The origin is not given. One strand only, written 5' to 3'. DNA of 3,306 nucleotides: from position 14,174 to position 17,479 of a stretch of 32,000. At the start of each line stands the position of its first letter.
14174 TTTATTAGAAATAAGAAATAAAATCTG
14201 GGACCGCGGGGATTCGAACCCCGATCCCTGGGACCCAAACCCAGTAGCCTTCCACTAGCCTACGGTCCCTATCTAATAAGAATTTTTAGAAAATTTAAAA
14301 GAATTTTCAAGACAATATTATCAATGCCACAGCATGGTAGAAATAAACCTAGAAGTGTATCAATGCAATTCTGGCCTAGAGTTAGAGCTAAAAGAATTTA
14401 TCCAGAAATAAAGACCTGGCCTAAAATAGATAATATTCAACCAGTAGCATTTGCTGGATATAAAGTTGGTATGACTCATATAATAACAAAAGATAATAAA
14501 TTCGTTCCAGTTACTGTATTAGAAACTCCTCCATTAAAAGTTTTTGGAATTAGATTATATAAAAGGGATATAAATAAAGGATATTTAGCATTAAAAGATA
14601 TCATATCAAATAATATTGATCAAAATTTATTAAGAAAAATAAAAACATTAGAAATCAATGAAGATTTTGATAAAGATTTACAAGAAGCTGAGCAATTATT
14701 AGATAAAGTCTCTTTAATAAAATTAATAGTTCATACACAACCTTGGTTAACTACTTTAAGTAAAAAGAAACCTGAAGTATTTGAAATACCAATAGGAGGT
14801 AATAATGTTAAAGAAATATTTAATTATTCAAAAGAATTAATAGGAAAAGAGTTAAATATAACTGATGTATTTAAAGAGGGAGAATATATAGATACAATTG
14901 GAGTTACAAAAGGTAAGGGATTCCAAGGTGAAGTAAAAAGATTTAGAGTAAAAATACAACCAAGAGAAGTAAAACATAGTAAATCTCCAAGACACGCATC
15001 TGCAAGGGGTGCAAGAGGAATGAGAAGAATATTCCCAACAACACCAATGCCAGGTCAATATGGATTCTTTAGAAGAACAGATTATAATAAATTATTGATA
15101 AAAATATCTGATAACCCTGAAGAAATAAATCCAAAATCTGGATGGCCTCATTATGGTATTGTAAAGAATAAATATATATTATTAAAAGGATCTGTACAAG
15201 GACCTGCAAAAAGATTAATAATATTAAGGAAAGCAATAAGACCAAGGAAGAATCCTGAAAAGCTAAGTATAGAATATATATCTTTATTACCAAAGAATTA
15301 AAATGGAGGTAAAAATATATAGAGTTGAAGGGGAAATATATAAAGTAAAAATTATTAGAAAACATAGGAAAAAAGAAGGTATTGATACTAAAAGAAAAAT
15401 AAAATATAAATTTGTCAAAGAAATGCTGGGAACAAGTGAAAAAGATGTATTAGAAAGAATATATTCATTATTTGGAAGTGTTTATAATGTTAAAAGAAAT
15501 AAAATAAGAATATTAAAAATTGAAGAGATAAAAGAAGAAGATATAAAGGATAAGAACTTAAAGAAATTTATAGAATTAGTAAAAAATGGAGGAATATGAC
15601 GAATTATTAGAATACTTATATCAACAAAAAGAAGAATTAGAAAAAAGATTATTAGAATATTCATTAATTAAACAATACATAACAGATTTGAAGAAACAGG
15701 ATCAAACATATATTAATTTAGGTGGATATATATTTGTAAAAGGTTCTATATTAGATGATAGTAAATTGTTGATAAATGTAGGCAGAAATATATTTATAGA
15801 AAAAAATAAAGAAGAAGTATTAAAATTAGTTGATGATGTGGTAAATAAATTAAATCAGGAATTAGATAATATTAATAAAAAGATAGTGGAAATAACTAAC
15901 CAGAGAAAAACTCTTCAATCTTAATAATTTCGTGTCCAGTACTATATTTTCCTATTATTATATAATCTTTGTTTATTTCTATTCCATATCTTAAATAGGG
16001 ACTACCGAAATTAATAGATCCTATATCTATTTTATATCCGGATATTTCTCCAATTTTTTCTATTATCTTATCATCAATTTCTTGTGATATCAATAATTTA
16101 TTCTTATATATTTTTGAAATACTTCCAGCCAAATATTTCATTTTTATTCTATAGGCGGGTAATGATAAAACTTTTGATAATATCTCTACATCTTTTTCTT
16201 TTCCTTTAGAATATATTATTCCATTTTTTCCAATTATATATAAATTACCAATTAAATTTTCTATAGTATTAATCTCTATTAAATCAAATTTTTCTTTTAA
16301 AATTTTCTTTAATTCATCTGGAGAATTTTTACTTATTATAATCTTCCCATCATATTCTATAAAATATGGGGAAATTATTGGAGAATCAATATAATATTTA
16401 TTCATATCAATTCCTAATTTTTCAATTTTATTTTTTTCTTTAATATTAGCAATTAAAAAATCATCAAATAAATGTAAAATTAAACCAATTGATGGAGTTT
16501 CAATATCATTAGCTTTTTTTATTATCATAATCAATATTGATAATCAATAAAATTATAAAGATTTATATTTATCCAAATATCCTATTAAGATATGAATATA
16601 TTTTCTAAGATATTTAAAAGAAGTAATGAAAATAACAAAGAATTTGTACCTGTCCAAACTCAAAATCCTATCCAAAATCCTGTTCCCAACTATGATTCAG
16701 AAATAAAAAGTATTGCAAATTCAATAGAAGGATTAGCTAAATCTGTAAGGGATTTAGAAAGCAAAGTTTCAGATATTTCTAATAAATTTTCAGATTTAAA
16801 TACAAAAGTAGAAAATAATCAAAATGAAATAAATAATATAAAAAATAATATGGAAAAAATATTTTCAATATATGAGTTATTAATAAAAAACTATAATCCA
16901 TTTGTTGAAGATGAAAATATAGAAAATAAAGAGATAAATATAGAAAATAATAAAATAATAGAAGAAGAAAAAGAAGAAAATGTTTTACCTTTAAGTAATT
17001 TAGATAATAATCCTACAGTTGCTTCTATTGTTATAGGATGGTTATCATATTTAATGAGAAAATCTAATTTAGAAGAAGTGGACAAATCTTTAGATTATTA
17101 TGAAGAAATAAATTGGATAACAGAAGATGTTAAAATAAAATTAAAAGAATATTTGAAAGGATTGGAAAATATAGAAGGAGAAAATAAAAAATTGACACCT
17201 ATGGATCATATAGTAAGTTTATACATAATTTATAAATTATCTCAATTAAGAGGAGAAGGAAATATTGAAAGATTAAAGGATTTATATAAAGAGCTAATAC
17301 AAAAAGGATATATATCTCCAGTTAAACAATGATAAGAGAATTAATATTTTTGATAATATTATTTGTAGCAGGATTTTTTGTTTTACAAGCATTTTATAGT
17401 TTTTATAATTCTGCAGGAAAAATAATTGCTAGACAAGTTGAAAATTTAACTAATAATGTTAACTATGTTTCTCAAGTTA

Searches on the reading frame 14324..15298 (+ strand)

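Call 40: search_protein_families(library=pfam, proteins=[window:14324-15298:+], max_evalue=0.001)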
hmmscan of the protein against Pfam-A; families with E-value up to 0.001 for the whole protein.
window:14324-15298:+ (325 aa): 1 family
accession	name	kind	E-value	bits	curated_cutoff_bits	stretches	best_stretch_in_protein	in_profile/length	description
PF00297.29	Ribosomal_L3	-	3.1e-67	227.6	22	1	1-318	1-361/369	Ribosomal protein L3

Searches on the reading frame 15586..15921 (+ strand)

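Call 40: search_protein_families(library=pfam, proteins=[window:15586-15921:+], max_evalue=0.001)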
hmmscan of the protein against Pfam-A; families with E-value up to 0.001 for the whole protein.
window:15586-15921:+ (112 aa): 1 family
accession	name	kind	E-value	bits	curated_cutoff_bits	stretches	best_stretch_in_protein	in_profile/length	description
PF02996.22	Prefoldin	-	1.9e-16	60.6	23.2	1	4-111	1-111/120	Prefoldin subunit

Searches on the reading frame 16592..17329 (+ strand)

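Call 40: search_protein_families(library=pfam, proteins=[window:16592-17329:+], max_evalue=0.001)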
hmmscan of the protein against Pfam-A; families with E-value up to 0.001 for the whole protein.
window:16592-17329:+ (246 aa): 3 families
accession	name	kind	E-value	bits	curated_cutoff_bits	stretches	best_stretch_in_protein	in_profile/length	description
PF04659.18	Arch_fla_DE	-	3e-18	66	21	1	134-217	6-95/96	Archaeal flagella protein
PF05377.16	FlaC_arch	-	1.4e-06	29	27.8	1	53-105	3-55/55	Flagella accessory protein C (FlaC)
PF07889.17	DUF1664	-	0.00043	20.8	34.6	0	22-65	80-123/124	Protein of unknown function (DUF1664)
